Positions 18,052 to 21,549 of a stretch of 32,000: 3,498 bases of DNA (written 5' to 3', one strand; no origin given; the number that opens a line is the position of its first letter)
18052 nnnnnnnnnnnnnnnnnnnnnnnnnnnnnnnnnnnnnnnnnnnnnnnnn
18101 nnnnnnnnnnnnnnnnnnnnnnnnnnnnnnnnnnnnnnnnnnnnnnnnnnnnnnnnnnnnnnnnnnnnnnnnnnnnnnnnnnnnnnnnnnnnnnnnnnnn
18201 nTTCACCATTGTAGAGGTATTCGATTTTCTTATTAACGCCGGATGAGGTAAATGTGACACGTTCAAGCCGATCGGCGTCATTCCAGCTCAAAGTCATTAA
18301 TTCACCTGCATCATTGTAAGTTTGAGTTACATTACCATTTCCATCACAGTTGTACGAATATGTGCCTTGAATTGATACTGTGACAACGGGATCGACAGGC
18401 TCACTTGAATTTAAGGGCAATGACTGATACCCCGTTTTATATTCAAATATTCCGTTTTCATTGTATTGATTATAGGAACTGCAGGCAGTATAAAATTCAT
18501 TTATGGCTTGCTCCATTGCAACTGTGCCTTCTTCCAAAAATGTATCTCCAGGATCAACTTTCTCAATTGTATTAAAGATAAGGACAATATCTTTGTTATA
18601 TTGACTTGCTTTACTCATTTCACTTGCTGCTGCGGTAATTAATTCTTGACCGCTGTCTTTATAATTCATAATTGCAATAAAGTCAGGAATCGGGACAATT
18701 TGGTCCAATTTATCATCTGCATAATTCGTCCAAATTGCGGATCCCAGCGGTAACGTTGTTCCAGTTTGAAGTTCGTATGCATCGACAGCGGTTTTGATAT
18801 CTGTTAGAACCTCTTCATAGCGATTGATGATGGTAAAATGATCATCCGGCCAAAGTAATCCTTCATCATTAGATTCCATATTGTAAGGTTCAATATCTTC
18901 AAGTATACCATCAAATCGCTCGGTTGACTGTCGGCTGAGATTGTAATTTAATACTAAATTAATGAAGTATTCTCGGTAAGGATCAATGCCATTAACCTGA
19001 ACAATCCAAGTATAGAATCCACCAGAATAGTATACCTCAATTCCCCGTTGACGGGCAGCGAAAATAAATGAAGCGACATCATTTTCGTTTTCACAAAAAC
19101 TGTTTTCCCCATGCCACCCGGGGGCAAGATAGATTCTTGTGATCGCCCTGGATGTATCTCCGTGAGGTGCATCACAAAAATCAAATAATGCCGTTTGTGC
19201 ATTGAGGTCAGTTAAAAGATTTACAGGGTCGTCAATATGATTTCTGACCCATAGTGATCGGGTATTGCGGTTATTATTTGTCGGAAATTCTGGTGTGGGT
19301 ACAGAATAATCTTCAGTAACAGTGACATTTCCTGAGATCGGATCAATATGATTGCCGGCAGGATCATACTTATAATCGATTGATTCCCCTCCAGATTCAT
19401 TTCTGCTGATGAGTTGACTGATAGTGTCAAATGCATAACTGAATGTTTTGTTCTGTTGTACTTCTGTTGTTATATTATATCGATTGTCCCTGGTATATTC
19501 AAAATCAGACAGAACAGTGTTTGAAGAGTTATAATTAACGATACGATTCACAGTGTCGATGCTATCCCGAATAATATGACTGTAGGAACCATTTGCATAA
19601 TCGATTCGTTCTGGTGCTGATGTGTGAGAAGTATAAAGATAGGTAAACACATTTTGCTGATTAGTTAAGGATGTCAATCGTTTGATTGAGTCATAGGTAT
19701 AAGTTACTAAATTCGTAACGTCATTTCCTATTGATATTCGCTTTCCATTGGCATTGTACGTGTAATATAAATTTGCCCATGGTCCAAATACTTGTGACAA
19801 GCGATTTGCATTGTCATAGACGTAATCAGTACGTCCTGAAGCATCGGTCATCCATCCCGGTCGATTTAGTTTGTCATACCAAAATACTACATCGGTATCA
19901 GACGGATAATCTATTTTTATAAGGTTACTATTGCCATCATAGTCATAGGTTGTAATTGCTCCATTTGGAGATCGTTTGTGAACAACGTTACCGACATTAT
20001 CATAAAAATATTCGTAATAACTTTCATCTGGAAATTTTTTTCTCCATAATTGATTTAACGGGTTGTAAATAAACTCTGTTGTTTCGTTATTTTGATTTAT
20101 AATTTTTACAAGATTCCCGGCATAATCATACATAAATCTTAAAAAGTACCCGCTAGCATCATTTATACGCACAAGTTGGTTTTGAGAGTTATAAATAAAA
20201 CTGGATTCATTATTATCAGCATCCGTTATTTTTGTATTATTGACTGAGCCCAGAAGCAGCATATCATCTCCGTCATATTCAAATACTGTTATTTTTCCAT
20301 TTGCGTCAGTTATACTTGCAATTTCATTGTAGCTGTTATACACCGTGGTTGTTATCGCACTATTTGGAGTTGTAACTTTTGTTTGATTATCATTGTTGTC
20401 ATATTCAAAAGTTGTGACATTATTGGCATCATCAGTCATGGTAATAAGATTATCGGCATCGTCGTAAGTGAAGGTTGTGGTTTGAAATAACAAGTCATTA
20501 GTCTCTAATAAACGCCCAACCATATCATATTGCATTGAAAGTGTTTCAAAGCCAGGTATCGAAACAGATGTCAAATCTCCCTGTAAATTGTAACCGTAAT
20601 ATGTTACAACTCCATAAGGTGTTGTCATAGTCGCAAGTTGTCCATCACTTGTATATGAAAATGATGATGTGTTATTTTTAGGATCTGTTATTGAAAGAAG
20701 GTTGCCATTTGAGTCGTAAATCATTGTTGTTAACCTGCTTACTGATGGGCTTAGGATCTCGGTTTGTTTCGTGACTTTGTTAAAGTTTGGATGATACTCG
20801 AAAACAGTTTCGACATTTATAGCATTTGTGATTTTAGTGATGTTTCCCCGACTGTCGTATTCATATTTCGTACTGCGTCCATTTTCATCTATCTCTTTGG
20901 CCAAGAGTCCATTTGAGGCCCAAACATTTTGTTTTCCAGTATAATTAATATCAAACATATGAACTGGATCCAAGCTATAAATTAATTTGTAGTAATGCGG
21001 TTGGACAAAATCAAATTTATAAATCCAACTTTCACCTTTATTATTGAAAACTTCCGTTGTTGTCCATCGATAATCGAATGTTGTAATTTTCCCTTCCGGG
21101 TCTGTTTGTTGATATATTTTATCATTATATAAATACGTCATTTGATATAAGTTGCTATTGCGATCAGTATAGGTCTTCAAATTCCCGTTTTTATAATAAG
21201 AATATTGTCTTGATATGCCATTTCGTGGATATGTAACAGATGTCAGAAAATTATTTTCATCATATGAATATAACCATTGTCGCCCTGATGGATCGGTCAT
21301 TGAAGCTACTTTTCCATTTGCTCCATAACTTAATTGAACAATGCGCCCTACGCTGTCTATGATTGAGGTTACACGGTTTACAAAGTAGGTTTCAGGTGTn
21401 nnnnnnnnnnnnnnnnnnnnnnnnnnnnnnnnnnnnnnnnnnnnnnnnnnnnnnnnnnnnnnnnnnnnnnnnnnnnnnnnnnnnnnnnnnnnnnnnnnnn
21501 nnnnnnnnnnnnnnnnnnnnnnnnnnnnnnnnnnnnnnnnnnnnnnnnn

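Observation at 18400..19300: TIM-barrel, GH18-like/GHL-type hydrolase-like domain of about 300 aa inserted inside the RHS repeat shell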

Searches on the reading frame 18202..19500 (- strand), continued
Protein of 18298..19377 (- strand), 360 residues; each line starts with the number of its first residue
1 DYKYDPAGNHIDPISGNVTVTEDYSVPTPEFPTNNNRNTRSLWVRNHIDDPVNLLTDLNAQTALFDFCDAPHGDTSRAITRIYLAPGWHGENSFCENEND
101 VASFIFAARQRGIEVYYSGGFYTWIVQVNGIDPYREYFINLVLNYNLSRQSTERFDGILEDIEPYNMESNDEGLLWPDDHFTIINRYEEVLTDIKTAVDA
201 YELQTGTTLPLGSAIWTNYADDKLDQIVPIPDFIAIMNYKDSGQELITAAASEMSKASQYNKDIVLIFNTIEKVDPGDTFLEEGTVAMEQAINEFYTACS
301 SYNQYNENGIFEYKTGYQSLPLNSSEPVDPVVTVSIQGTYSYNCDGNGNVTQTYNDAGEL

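Call 36: fold_search(model_id=the predicted structure, library=pdb)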
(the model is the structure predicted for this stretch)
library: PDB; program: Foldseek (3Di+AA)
matches with E <= 10: 1898; with E <= 0.001: 284
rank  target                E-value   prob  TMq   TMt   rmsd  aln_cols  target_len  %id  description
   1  6kxl_A                6.3e-08  1.00  0.57  0.51   6.1       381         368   11  Crystal structure of the catalytic domain of Chitiniphilus shinanonensis chitinase ChiL (CsChiL) complexed with N,N'-d (released 2020-09-16)
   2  6kst_B                6.7e-08  1.00  0.54  0.48   6.6       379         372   11  Crystal structure of the catalytic domain of chitinase ChiL from Chitiniphilus shinanonensis (CsChiL) (released 2020-08-26)
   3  6inx                  7.5e-08  1.00  0.52  0.50   6.8       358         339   12  Structural insights into a novel glycoside hydrolase family 18 N-acetylglucosaminidase from Paenibacillus barengoltzii (released 2019-10-30)
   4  5dez_A                7.5e-08  1.00  0.51  0.34   7.8       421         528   12  Crystal structure of AcMNPV Chitinase A (released 2016-09-07)
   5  5gzt_B                1.1e-07  1.00  0.51  0.17   7.1       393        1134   11  Crystal Structure of Chitinase ChiW from Paenibacillus sp. str. FPU-7 Reveals a Novel Type of Bacterial Cell-Surface-E (released 2016-12-28)
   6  9euz_C                1.4e-07  1.00  0.47  0.52   6.9       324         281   10  Glycoside hydrolase family 191 enzyme from Thermotoga maritima (released 2025-04-09)
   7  2wk2_A                1.7e-07  1.00  0.48  0.32   8.0       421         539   13  Chitinase A from Serratia marcescens ATCC990 in complex with Chitotrio-thiazoline dithioamide. (released 2010-03-16)
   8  2wlz                  2.0e-07  1.00  0.48  0.32   7.8       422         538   13  Chitinase A from Serratia marcescens ATCC990 in complex with Chitobio- thiazoline. (released 2010-03-16)
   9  1ctn                  2.3e-07  1.00  0.50  0.33   7.6       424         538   13  CRYSTAL STRUCTURE OF A BACTERIAL CHITINASE AT 2.3 ANGSTROMS RESOLUTION (released 1995-02-07)
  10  1kfw                  2.3e-07  1.00  0.50  0.39   8.4       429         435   12  Structure of catalytic domain of psychrophilic chitinase B from Arthrobacter TAD20 (released 2002-11-23)
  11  6kxn_B                2.5e-07  1.00  0.56  0.50   6.2       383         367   11  Crystal structure of W50A mutant of Chitiniphilus shinanonensis chitinase ChiL (CsChiL) complexed with N,N'-diacetylch (released 2020-09-16)
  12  8w96_A                2.7e-07  1.00  0.41  0.27   7.2       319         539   15  SmChiA with diacetyl chitobiose (released 2024-09-04)
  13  6kst_A                2.9e-07  1.00  0.56  0.50   6.2       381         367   12  Crystal structure of the catalytic domain of chitinase ChiL from Chitiniphilus shinanonensis (CsChiL) (released 2020-08-26)
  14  1ehn_A                2.9e-07  1.00  0.50  0.32   7.7       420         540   12  CRYSTAL STRUCTURE OF CHITINASE A MUTANT E315Q COMPLEXED WITH OCTA-N-ACETYLCHITOOCTAOSE (NAG)8. (released 2001-02-22)
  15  7puk_A                3.0e-07  1.00  0.48  0.38   6.2       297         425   13  Crystal structure of Endoglycosidase E GH18 domain from Enterococcus faecalis in complex with Man5 product (released 2022-03-16)
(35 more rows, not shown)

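Call 37: find_homologous_proteins(query=A1, max_evalue=0.00001)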
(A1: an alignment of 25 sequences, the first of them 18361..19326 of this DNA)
Query A1 (25 sequences) (322 aa, profile of the alignment): 15 proteins with E <= 0.00001 among 8000 candidates.
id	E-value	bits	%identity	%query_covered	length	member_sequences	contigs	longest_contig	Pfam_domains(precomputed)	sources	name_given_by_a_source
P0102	5.1e-88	314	22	86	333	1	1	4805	-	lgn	-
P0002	1.2e-78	283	27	79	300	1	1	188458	-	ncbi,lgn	-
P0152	2.2e-78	282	31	93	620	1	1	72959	PF18962.8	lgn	-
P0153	1.0e-72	263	24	86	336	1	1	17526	-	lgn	-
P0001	2.4e-68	249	58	100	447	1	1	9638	PF05593.20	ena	-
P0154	1.4e-54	204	26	71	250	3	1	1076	-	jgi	jgi:hypothetical protein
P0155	1.3e-49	187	24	83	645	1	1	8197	PF21582.4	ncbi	-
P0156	5.9e-48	182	25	76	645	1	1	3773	PF21582.4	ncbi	-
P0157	5.2e-47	179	23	52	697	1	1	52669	PF21582.4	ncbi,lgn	ncbi:MAG: hypothetical protein WBD20_24610 [Pirellulaceae bacterium]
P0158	3.7e-46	176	22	60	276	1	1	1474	-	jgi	jgi:hypothetical protein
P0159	1.9e-45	174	31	35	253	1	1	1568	-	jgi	jgi:hypothetical protein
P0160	6.1e-44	169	22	72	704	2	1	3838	PF02321.24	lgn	-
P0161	2.7e-41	160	25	89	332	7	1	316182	-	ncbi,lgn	-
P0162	2.6e-29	121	17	66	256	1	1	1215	-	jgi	jgi:hypothetical protein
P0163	1.8e-23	102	24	60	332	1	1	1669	-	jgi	jgi:hypothetical protein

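Call 39: find_related_loci(query=window:18298-19377:-, collection=genome_contigs, flank=10000)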
Query window:18298-19377:- (360 aa) in genome_contigs; peptide patterns used: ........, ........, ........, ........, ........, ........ (x = any residue, [..] = any of these).
26 stretches matched a pattern, but none encodes a relative of the query by tblastn (E <= 1e-3).

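Call 40: find_related_loci(query=window:18298-19377:-, collection=metagenome_contigs, flank=10000)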
Query window:18298-19377:- (360 aa) in metagenome_contigs; peptide patterns used: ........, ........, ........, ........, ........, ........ (x = any residue, [..] = any of these).
34 stretches matched a pattern, but none encodes a relative of the query by tblastn (E <= 1e-3).

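Call 42: find_related_loci(query=A2, collection=genome_contigs, flank=10000)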
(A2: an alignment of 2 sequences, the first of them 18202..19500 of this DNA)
Query A2 (433 aa) in genome_contigs; peptide patterns used: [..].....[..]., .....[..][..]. (x = any residue, [..] = any of these).
47 stretches matched a pattern, but none encodes a relative of the query by tblastn (E <= 1e-3).

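Call 43: find_related_loci(query=A2, collection=metagenome_contigs, flank=10000)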
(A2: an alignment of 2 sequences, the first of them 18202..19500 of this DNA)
Query A2 (433 aa) in metagenome_contigs; peptide patterns used: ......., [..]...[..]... (x = any residue, [..] = any of these).
112 stretches matched a pattern, but none encodes a relative of the query by tblastn (E <= 1e-3).

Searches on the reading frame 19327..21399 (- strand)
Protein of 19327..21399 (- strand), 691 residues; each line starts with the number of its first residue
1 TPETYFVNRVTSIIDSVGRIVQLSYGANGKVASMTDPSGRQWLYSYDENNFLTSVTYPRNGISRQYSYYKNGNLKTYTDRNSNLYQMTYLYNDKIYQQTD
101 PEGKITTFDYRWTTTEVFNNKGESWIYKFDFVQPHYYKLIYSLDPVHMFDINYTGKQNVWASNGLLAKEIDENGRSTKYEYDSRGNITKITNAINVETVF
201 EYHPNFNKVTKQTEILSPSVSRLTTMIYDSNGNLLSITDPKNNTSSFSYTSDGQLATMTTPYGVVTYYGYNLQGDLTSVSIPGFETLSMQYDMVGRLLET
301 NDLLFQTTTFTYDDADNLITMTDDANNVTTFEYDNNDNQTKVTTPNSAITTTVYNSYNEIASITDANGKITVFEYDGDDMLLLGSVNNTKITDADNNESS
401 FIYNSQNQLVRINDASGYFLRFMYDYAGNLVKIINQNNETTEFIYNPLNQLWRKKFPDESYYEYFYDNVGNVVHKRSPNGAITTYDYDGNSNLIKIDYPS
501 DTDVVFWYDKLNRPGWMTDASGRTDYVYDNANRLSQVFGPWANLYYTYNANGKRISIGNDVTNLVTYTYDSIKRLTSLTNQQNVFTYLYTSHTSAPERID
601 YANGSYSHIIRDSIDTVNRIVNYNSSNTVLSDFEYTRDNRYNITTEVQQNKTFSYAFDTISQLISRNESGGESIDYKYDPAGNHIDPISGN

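Call 89: search_solved_structures(query=window:19327-21399:-, max_evalue=0.00001)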
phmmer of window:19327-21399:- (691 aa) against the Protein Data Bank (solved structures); distinct sequences matched with E-value up to 0.00001: 17.
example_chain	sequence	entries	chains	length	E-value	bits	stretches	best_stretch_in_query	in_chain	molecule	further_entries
8qja_A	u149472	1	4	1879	2.5e-31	112.1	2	164-361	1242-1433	Putative type VI secretion system YD repeat-containing Rhs element Vgr protein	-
8h8a_A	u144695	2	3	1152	4.9e-29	104.5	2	285-483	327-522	Putative Rhs-family protein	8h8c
8h8b_A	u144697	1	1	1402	2.2e-28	102.4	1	285-486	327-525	Putative Rhs-family protein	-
7q97_A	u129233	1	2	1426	1e-26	96.9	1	10-321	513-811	Rhs family protein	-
7pq5_L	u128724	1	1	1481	1.4e-26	96.4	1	163-380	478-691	Tre23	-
8cp6_B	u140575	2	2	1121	4.6e-25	91.4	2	331-522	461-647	Toxin protein Tse5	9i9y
8qjb_A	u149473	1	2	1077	6.2e-25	90.9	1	221-555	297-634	T6SS-associated Rhs core domain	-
8qjd_A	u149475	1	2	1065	7.1e-25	90.8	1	221-549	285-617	Salmonella bongori Rhs core domain (residues 360-1420)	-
8uy4_A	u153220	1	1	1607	2.1e-24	89.2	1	311-492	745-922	Tse15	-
8uxt_A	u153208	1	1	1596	2.5e-24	88.9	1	311-492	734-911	Tse15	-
8qjc_A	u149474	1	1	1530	6.5e-24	87.6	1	220-549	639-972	T6SS-associated Rhs core and toxin domain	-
9pt5_A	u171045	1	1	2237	7.1e-18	67.6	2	215-368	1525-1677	Teneurin-like protein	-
9ifo_A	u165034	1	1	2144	3.2e-17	65.4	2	215-369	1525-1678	Teneurin-Like Protein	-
3wwa_A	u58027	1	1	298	3.4e-06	29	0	481-533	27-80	Pizza7H protein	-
7zph_A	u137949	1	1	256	3.5e-06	29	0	481-533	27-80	Pizza6-TNK-RSH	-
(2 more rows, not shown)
